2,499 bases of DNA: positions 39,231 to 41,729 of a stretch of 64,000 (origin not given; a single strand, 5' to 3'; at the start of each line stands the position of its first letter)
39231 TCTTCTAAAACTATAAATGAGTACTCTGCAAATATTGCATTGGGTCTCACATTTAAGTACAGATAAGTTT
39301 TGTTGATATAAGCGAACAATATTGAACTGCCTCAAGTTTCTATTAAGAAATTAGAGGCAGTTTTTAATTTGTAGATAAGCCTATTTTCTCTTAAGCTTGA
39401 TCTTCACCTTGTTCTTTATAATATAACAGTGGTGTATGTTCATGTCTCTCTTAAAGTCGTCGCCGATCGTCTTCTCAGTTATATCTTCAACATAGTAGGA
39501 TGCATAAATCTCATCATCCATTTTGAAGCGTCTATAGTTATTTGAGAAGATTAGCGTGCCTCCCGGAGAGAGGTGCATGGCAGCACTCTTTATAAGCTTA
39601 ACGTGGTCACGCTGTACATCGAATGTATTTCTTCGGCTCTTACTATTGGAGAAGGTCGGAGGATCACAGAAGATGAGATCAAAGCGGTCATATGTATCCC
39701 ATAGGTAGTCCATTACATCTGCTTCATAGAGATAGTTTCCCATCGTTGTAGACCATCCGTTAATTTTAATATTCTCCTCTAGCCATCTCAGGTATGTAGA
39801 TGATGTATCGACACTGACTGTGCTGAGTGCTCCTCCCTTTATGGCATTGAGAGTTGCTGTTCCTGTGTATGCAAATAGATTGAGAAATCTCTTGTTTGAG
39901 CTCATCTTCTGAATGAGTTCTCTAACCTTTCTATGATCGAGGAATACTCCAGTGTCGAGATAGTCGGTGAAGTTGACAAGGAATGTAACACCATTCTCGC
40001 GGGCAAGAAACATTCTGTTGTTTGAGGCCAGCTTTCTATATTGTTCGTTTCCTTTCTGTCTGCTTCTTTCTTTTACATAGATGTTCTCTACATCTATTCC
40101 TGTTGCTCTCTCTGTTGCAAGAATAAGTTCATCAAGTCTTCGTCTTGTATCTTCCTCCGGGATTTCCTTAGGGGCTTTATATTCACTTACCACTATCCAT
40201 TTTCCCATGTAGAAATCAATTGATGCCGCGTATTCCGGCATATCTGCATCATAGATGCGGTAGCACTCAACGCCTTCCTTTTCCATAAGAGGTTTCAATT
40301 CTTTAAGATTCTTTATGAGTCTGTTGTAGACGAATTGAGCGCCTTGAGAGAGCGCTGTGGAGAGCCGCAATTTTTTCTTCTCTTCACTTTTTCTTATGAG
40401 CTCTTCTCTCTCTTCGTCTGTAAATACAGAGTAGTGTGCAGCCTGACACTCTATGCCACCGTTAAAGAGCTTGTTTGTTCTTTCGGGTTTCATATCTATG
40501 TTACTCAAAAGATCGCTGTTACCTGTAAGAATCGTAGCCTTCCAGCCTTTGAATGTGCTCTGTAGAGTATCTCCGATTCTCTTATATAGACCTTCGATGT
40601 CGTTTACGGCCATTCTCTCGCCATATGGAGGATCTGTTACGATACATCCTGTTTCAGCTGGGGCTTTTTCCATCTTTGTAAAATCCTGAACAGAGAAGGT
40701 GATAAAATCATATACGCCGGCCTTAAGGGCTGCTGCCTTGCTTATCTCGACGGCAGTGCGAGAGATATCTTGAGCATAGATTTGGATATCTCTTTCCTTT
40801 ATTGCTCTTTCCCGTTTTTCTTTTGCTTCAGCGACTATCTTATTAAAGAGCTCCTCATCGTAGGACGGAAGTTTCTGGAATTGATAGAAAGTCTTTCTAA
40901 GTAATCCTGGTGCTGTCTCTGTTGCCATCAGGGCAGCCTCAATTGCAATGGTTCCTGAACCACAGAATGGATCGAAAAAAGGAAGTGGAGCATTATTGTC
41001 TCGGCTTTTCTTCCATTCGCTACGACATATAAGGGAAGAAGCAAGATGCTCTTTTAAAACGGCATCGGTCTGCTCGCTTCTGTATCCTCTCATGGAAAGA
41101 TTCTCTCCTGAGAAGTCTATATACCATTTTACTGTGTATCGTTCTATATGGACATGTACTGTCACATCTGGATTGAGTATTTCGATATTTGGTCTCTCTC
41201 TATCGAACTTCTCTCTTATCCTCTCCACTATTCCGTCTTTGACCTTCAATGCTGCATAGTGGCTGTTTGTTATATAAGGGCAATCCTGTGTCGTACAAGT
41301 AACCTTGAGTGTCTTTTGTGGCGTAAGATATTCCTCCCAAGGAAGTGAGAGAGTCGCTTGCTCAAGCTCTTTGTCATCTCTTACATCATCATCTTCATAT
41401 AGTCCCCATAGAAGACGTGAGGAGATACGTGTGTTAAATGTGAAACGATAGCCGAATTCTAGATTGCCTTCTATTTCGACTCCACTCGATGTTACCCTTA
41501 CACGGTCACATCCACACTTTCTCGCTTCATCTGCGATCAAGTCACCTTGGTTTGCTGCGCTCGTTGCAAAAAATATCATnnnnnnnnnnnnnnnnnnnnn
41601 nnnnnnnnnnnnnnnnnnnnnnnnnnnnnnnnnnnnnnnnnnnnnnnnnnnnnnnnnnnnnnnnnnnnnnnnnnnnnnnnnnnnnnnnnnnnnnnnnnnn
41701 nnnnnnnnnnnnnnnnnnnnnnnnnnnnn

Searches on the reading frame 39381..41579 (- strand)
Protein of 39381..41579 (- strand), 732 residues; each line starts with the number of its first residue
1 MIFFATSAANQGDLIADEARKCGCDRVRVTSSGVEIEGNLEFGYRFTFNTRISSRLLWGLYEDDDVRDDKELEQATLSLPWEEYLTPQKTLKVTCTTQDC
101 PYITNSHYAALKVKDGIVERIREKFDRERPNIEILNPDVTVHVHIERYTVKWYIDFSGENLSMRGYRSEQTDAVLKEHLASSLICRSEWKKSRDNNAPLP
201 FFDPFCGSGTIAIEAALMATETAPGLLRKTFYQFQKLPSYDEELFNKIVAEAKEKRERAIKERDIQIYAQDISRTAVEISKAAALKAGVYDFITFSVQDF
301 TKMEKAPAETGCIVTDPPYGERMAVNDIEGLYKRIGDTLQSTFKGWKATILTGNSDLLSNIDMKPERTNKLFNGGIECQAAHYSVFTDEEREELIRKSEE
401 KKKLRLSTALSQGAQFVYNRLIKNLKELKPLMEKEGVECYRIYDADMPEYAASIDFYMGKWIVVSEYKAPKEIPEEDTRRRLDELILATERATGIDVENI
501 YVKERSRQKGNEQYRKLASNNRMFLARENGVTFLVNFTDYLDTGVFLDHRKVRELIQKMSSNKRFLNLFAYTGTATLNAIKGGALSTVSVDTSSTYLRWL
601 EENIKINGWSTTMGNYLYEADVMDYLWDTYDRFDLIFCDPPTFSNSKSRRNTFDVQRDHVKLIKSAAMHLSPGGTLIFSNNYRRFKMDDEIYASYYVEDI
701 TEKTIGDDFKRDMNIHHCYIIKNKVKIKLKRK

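Call 59: search_protein_families(library=pfam, proteins=[window:39381-41579:-], max_evalue=0.001)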
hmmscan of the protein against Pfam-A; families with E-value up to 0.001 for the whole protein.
window:39381-41579:- (732 aa): 9 families
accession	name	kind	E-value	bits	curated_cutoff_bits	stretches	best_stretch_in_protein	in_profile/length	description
PF01170.24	UPF0020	-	3.1e-44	151.5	22.3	1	164-380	1-195/197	RMKL-like, methyltransferase domain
PF10672.15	Methyltrans_SAM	-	2e-18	67.1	27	1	455-681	20-239/286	S-adenosylmethionine-dependent methyltransferase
PF02926.22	THUMP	-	2.4e-16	60.3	20.6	1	67-149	2-78/84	THUMP domain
PF03602.21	Cons_hypoth95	-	6.2e-12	46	24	1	555-648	35-128/182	Conserved hypothetical protein 95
PF05175.20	MTS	-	1.6e-07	31.5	23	0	572-679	42-139/170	Methyltransferase small domain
PF13847.12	Methyltransf_31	-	2.7e-07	30.8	27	0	560-682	2-113/145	Methyltransferase domain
PF22020.1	RlmL_1st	-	5.6e-06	26.7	27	1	3-57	2-55/55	RlmL ferredoxin-like domain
PF13649.12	Methyltransf_25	-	2.3e-05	25.4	27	0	263-315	18-70/97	Methyltransferase domain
PF01555.25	N6_N4_Mtase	-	5.7e-05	23.6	26.7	0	202-220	186-204/221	DNA methylase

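Call 69: find_homologous_proteins(query=window:39381-41579:-, max_evalue=1e-30)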
Query window:39381-41579:- (732 aa): 2414 proteins with E <= 1e-30 among 8000 candidates; the best 120 are listed.
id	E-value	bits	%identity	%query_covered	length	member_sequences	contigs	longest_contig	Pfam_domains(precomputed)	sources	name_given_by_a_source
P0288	0.0e+0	1627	97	100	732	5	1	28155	PF13847.13,PF05175.21,PF10672.16,PF03602.22,PF02926.23,PF01170.25,PF22020.3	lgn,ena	-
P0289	0.0e+0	1466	85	100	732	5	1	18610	PF13847.13,PF05175.21,PF10672.16,PF03602.22,PF02926.23,PF13649.13,PF01170.25,PF22020.3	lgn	-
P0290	0.0e+0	1460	86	98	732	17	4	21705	PF13847.13,PF05175.21,PF10672.16,PF03602.22,PF02926.23,PF13649.13,PF01170.25,PF22020.3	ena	-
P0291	0.0e+0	1451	85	98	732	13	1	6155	PF13847.13,PF05175.21,PF10672.16,PF03602.22,PF02926.23,PF01170.25,PF22020.3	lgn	-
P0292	0.0e+0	1434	83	100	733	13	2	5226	PF13847.13,PF05175.21,PF10672.16,PF03602.22,PF02926.23,PF13649.13,PF01170.25,PF22020.3,PF01555.25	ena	-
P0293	0.0e+0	1411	82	98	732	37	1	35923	PF13847.13,PF05175.21,PF10672.16,PF03602.22,PF02926.23,PF01170.25,PF22020.3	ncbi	-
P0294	0.0e+0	1404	82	99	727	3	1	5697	PF13847.13,PF05175.21,PF10672.16,PF03602.22,PF02926.23,PF13649.13,PF01170.25,PF22020.3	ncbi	-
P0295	0.0e+0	1343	78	100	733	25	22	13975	PF05175.21,PF10672.16,PF03602.22,PF02926.23,PF01170.25,PF22020.3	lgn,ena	-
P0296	0.0e+0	1324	77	98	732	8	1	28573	PF13847.13,PF10672.16,PF03602.22,PF02926.23,PF01170.25,PF22020.3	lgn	-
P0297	0.0e+0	1323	77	100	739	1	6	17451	PF13847.13,PF05175.21,PF10672.16,PF03602.22,PF02926.23,PF01170.25,PF22020.3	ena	-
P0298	0.0e+0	1322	77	100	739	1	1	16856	PF13847.13,PF05175.21,PF10672.16,PF03602.22,PF02926.23,PF01170.25,PF22020.3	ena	-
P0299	0.0e+0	1309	76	98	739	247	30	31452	PF13847.13,PF05175.21,PF10672.16,PF03602.22,PF02926.23,PF01170.25,PF22020.3,PF01555.25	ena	-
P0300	0.0e+0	1281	75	100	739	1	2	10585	PF13847.13,PF05175.21,PF10672.16,PF03602.22,PF02926.23,PF01170.25,PF22020.3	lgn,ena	-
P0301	0.0e+0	1277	75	100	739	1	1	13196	PF13847.13,PF05175.21,PF10672.16,PF03602.22,PF02926.23,PF01170.25,PF22020.3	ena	-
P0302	0.0e+0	1275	75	100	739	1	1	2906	PF13847.13,PF05175.21,PF10672.16,PF03602.22,PF02926.23,PF01170.25,PF22020.3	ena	-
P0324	0.0e+0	1273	74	100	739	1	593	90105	PF13847.13,PF05175.21,PF10672.16,PF03602.22,PF02926.23,PF01170.25,PF22020.3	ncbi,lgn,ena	-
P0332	0.0e+0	1273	74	100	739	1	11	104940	PF13847.13,PF05175.21,PF10672.16,PF03602.22,PF02926.23,PF01170.25,PF22020.3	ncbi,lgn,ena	-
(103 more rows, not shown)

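Call 70: list_cluster_members(proteins=[P0324, P0332, P0293, P0294])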
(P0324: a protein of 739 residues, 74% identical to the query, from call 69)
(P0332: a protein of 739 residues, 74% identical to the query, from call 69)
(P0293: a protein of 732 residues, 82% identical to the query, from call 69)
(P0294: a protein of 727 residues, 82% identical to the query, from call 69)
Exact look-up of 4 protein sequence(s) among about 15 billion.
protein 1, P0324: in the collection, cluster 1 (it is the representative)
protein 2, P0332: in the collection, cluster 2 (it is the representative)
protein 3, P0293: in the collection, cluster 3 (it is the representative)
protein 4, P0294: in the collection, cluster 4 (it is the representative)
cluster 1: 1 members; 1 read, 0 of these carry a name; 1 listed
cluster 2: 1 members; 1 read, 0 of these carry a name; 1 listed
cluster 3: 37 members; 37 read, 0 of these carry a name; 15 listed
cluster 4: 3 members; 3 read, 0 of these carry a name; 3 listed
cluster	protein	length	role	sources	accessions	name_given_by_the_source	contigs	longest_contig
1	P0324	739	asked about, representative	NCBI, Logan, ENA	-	-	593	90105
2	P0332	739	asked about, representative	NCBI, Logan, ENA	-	-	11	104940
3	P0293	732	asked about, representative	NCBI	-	-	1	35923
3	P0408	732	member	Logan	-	-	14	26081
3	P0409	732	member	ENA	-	-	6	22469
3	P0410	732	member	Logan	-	-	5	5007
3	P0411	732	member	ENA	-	-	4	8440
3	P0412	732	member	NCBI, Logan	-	-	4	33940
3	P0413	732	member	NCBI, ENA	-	-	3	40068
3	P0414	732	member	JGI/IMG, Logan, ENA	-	-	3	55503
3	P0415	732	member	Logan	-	-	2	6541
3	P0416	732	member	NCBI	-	-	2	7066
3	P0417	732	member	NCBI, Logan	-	-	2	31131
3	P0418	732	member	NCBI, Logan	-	-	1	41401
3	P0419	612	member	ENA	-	-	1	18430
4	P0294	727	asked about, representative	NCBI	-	-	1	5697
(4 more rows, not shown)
